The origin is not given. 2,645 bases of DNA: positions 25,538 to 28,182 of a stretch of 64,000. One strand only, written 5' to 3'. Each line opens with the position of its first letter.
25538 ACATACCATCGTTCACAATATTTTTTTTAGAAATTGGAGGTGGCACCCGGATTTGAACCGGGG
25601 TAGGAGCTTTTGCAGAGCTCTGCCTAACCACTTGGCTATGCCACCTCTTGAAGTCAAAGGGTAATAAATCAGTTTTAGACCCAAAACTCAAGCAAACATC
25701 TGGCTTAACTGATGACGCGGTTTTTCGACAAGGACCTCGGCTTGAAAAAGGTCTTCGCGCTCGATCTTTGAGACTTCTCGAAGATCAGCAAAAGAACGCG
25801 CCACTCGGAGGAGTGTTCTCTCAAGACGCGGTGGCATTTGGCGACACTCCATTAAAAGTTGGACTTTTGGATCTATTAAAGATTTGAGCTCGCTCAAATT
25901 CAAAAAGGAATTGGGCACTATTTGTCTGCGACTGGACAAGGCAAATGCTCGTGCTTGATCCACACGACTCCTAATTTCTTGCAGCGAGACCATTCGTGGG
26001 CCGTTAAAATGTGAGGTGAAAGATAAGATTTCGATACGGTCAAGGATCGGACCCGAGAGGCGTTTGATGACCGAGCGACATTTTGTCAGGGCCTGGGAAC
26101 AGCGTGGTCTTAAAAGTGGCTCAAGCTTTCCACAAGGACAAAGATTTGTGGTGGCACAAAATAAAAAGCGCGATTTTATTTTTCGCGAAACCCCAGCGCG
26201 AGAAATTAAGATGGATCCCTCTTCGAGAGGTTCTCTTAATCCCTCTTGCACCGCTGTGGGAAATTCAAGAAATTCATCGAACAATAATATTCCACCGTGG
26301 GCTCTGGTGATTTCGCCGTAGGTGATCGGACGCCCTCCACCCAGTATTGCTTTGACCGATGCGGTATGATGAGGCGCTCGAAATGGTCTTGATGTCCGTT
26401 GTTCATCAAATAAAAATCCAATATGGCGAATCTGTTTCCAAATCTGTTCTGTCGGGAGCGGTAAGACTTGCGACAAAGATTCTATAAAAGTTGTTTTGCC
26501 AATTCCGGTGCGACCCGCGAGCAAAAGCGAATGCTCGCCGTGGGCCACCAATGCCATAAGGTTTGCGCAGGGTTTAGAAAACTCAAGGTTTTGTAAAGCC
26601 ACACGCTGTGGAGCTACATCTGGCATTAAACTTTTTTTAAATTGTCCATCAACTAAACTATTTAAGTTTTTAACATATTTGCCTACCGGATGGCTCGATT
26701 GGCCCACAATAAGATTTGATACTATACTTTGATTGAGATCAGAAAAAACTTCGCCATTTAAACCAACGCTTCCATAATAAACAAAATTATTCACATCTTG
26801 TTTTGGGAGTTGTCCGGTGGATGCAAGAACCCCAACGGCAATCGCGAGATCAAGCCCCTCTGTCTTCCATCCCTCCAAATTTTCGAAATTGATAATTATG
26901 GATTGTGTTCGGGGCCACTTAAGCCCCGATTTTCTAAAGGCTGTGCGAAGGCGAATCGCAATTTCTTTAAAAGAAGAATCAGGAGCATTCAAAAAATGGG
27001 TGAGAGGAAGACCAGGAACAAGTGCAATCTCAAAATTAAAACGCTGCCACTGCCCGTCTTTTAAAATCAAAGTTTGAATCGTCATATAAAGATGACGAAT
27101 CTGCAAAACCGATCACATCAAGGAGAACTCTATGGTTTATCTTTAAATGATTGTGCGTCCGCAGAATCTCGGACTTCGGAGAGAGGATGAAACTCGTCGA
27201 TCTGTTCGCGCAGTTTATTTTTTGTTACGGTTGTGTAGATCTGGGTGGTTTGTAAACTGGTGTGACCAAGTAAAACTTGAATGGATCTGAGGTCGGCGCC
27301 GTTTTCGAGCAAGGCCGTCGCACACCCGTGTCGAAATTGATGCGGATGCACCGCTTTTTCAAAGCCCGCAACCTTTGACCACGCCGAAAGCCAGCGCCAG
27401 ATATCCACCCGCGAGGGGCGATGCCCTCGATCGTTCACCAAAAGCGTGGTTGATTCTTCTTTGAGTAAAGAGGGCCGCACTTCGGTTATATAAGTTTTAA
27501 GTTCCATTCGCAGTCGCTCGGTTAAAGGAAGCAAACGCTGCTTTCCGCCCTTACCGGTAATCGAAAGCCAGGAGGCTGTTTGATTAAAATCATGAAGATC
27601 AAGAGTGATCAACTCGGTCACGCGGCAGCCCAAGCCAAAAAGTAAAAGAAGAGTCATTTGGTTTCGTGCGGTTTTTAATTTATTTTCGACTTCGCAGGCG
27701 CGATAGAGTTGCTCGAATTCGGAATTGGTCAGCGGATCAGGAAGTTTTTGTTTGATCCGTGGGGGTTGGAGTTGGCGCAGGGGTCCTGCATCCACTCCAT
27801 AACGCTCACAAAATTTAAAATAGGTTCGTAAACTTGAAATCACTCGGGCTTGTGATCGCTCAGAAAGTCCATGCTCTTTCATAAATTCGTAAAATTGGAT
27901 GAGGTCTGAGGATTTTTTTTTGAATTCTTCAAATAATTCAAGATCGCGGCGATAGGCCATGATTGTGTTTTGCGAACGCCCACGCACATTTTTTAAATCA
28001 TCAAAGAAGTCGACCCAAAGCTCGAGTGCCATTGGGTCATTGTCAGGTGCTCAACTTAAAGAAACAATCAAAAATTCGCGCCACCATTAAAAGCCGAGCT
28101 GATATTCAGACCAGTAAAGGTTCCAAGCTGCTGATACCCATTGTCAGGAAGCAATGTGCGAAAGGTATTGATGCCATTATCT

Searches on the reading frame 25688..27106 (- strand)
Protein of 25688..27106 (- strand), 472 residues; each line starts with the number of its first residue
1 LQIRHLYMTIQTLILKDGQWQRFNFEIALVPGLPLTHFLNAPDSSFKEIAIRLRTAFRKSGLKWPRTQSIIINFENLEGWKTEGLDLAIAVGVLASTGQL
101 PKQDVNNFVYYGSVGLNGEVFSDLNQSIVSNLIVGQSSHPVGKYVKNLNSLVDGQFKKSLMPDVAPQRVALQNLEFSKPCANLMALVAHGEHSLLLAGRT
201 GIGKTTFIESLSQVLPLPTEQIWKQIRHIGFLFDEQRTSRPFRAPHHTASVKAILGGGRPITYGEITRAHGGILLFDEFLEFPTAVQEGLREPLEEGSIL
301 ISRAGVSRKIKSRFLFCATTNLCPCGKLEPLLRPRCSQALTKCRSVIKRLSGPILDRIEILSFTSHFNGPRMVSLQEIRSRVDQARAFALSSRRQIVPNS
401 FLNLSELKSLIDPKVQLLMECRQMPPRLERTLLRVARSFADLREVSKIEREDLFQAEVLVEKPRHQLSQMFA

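Call 6: search_protein_families(library=pfam, proteins=[window:25688-27106:-], max_evalue=0.001)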
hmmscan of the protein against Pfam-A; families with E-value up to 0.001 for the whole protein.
window:25688-27106:- (472 aa): 6 families
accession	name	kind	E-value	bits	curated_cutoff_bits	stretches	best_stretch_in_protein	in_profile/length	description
PF01078.27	Mg_chelatase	-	2.2e-47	161.6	20.3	1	182-364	13-199/207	Magnesium chelatase, subunit ChlI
PF13541.12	ChlI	-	9e-10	38.9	27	1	26-120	2-94/121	Subunit ChlI of Mg-chelatase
PF00158.32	Sigma54_activat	-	3e-07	30.7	20.2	1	262-321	85-142/168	Sigma-54 interaction domain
PF00493.29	MCM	-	2.8e-06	27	23.3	1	261-321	112-172/224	MCM P-loop domain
PF07728.20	AAA_5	-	1.4e-05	25.5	22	1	194-328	2-128/139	AAA domain (dynein-related subfamily)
PF13335.12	Mg_chelatase_C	-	3.2e-05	24.9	26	1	376-456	5-90/94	Magnesium chelatase, subunit ChlI C-terminal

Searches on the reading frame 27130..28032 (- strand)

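Call 6: search_protein_families(library=pfam, proteins=[window:27130-28032:-], max_evalue=0.001)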
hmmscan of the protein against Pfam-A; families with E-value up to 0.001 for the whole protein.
window:27130-28032:- (300 aa): 2 families
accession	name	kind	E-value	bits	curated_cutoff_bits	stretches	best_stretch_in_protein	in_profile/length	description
PF00589.27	Phage_integrase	-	4.7e-37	127.8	27.1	1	101-272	3-171/172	Phage integrase family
PF02899.23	Phage_int_SAM_1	-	9.3e-13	48.7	22.3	1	8-77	3-81/83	Phage integrase, N-terminal SAM-like domain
